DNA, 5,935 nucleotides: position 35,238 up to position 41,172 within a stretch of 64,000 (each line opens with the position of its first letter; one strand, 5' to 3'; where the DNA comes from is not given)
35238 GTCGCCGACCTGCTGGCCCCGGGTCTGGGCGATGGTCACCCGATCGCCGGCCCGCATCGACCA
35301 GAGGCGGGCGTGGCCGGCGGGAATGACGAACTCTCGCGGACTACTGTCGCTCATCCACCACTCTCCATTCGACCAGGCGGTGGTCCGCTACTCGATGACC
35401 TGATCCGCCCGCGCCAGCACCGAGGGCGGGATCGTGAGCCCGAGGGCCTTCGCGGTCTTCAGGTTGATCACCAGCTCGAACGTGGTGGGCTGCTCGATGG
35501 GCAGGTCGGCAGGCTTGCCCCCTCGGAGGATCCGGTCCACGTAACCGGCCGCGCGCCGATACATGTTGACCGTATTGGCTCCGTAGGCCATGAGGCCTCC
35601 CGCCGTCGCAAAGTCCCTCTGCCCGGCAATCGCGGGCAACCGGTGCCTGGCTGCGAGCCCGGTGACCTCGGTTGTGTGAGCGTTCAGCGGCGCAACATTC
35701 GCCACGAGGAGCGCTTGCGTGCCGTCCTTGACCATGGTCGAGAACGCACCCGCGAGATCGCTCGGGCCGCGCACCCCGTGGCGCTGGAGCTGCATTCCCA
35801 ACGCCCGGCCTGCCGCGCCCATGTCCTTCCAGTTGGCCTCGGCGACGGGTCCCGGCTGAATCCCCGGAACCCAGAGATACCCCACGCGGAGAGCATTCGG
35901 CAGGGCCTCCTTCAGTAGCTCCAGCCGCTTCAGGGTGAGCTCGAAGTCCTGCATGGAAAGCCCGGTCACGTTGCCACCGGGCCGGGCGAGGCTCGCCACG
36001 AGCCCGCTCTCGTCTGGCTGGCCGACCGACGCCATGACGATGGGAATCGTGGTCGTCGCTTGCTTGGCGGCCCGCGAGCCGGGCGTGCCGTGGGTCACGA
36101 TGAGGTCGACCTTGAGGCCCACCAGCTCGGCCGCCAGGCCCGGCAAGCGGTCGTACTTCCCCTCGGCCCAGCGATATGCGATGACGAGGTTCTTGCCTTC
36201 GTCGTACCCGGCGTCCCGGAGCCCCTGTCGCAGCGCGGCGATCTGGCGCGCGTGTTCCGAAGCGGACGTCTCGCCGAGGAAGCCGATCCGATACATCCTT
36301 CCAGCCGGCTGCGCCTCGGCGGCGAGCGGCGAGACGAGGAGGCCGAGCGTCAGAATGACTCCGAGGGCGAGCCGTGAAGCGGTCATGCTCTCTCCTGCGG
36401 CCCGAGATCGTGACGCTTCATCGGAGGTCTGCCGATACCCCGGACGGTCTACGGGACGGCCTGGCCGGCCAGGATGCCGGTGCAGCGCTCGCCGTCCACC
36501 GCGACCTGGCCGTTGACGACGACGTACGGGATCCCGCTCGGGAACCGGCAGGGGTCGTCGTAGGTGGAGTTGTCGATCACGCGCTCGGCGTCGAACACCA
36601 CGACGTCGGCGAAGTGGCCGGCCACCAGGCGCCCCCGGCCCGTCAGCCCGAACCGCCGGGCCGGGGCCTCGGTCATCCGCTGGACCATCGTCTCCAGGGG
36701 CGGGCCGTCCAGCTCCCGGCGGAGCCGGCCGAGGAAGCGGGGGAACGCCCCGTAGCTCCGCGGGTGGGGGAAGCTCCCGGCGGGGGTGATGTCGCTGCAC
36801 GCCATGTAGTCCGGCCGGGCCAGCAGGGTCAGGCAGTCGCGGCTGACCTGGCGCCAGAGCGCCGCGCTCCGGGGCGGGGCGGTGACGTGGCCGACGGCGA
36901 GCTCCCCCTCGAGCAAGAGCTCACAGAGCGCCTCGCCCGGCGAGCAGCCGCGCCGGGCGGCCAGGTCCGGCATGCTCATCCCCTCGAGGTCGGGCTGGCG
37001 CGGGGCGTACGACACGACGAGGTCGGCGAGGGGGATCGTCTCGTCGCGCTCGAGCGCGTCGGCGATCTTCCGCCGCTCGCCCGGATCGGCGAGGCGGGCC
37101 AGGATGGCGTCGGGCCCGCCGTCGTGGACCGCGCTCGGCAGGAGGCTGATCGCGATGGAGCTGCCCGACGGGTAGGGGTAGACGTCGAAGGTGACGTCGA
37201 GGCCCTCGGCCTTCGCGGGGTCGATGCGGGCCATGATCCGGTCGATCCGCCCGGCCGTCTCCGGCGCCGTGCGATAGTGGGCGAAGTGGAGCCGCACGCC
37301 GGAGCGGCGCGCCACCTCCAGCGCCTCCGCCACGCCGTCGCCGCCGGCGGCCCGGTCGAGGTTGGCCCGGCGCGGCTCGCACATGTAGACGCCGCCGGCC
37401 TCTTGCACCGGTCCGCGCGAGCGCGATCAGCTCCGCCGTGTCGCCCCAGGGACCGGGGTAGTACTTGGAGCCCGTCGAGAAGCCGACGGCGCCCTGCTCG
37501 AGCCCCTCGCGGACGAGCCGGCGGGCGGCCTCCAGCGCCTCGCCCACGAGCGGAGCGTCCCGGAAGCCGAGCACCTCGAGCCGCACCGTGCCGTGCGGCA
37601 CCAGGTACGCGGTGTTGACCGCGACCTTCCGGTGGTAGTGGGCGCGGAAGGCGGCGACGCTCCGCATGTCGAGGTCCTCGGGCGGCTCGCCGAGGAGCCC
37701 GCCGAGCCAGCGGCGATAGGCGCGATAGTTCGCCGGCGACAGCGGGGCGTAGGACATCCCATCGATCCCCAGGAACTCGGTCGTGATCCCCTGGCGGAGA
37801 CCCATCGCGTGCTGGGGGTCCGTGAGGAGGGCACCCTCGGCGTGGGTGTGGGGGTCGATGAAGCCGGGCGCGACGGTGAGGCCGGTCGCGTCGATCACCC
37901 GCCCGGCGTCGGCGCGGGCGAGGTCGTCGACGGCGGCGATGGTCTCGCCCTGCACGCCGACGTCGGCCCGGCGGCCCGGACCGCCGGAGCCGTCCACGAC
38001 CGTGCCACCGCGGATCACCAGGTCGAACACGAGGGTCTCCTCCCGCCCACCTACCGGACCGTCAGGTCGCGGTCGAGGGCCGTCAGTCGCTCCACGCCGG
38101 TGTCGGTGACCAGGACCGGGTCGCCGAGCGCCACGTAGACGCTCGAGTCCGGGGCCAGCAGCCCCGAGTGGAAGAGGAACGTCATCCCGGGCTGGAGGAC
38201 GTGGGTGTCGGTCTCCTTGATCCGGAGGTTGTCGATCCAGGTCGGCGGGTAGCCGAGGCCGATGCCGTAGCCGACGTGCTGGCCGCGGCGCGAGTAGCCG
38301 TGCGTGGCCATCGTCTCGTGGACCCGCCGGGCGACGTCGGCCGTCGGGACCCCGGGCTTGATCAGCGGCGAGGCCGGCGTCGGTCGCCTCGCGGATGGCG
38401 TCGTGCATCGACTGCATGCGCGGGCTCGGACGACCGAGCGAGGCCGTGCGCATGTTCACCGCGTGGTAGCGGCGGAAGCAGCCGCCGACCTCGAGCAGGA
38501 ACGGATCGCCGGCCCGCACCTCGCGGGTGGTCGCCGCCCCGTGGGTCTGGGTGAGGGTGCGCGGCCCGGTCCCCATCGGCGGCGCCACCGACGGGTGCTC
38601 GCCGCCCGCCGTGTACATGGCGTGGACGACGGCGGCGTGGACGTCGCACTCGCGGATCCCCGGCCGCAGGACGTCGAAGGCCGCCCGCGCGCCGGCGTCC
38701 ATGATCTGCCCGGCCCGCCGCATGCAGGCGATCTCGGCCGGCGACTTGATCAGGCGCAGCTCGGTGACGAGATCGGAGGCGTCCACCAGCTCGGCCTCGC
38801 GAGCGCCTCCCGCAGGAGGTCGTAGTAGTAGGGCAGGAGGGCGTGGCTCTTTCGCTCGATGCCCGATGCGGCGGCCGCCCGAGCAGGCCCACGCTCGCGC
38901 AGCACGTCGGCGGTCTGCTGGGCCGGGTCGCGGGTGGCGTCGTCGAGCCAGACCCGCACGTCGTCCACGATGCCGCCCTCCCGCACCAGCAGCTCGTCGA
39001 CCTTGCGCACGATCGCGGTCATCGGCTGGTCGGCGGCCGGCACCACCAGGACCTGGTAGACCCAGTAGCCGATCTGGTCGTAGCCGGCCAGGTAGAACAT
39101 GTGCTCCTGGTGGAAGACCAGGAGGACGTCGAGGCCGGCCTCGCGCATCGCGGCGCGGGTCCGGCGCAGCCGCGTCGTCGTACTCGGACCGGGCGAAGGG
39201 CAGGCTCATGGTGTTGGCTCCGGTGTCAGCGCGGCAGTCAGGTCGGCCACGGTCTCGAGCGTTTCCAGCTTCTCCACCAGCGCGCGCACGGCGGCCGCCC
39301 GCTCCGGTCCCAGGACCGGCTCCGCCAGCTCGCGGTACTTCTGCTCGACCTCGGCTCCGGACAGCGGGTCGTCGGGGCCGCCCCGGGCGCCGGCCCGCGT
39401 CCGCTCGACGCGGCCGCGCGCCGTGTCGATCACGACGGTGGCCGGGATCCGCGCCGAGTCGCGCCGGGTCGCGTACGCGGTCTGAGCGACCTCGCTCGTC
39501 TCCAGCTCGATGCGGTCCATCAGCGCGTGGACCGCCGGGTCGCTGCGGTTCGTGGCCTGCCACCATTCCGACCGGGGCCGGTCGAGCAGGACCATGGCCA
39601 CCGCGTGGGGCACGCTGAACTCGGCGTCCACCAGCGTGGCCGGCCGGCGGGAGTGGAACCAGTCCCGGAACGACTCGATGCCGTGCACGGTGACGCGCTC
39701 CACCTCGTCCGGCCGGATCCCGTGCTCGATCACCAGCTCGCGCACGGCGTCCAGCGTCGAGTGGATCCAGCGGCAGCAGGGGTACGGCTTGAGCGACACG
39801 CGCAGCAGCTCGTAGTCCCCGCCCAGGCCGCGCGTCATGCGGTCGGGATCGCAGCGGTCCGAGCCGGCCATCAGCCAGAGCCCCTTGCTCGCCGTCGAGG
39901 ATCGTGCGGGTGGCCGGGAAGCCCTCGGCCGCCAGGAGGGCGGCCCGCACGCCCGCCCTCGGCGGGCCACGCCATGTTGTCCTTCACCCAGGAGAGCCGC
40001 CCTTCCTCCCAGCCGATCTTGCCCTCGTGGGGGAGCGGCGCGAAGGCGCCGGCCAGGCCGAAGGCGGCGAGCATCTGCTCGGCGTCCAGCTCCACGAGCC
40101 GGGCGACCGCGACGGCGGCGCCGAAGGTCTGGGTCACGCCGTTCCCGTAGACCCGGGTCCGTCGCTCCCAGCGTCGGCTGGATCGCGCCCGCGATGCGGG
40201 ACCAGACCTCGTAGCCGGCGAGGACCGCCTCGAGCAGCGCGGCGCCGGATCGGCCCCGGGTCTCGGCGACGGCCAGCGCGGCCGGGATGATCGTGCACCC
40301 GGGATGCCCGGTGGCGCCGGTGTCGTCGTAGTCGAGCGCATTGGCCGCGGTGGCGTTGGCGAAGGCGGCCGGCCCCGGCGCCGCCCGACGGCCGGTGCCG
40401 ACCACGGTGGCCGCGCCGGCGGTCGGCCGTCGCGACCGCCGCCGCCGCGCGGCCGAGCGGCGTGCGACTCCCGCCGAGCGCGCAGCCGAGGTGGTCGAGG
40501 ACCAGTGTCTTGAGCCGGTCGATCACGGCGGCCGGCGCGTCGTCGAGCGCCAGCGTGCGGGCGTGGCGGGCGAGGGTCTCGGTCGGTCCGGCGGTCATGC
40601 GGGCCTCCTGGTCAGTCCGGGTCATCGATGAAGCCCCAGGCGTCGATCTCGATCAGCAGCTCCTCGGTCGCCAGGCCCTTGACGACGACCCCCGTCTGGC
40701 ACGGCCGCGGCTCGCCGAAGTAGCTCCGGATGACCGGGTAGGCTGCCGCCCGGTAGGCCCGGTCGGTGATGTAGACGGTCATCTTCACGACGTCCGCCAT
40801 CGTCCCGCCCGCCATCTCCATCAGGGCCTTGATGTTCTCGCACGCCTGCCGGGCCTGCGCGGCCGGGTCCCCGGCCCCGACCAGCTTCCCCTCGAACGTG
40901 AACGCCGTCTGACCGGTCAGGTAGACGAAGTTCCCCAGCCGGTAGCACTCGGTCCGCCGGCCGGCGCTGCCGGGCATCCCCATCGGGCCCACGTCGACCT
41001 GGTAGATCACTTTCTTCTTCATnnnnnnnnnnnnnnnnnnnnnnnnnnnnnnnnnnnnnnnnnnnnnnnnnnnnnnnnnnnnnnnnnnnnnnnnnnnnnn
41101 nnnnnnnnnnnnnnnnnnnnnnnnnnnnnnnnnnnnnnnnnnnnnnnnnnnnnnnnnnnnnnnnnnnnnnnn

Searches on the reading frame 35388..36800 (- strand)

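Call 69: search_protein_families(library=pfam, proteins=[window:35388-36800:-], max_evalue=0.0001)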
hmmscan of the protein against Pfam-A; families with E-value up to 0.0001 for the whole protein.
window:35388-36800:- (470 aa): 1 family
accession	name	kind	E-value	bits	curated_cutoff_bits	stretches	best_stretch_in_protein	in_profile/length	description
PF04392.18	ABC_sub_bind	-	6e-47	160.7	25.9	1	189-469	19-293/293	ABC transporter substrate binding protein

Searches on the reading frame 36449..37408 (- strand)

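Call 72: search_protein_families(library=pfam, proteins=[window:36449-37408:-], max_evalue=0.0001)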
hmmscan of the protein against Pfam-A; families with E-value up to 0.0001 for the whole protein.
window:36449-37408:- (319 aa): 1 family
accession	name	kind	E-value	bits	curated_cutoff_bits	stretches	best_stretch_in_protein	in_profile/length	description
PF07969.17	Amidohydro_3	-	2.1e-14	54.3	29.7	1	147-303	322-471/472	Amidohydrolase family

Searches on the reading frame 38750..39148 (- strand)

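Call 72: search_protein_families(library=pfam, proteins=[window:38750-39148:-], max_evalue=0.0001)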
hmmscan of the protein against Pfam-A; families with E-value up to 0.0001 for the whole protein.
window:38750-39148:- (132 aa): 1 family
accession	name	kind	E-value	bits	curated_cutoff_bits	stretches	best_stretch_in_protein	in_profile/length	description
PF01321.24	Creatinase_N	-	5.8e-09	37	22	1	1-117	9-111/128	Creatinase/Prolidase N-terminal domain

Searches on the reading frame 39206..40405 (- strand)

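Call 72: search_protein_families(library=pfam, proteins=[window:39206-40405:-], max_evalue=0.0001)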
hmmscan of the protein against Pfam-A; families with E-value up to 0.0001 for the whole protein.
window:39206-40405:- (399 aa): 2 families
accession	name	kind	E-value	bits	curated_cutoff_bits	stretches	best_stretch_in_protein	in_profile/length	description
PF19305.4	MmgE_PrpD_C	-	6.4e-29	101.4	32.1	1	208-381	1-172/173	MmgE/PrpD C-terminal domain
PF03972.19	MmgE_PrpD_N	-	8.2e-20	71.5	32.1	1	2-76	62-138/244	MmgE/PrpD N-terminal domain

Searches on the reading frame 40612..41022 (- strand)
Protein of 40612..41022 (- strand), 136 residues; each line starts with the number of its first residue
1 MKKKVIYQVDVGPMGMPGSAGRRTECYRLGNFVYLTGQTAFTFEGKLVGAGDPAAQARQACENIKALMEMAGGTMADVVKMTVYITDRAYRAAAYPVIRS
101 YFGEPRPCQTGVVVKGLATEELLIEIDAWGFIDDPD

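Call 72: search_protein_families(library=pfam, proteins=[window:40612-41022:-], max_evalue=0.0001)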
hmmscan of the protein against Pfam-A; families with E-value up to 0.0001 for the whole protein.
window:40612-41022:- (136 aa): 1 family
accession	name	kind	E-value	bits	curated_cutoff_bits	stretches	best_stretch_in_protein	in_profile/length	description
PF01042.26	Ribonuc_L-PSP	-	8.8e-21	74.6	27.3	1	24-128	12-117/121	Endoribonuclease L-PSP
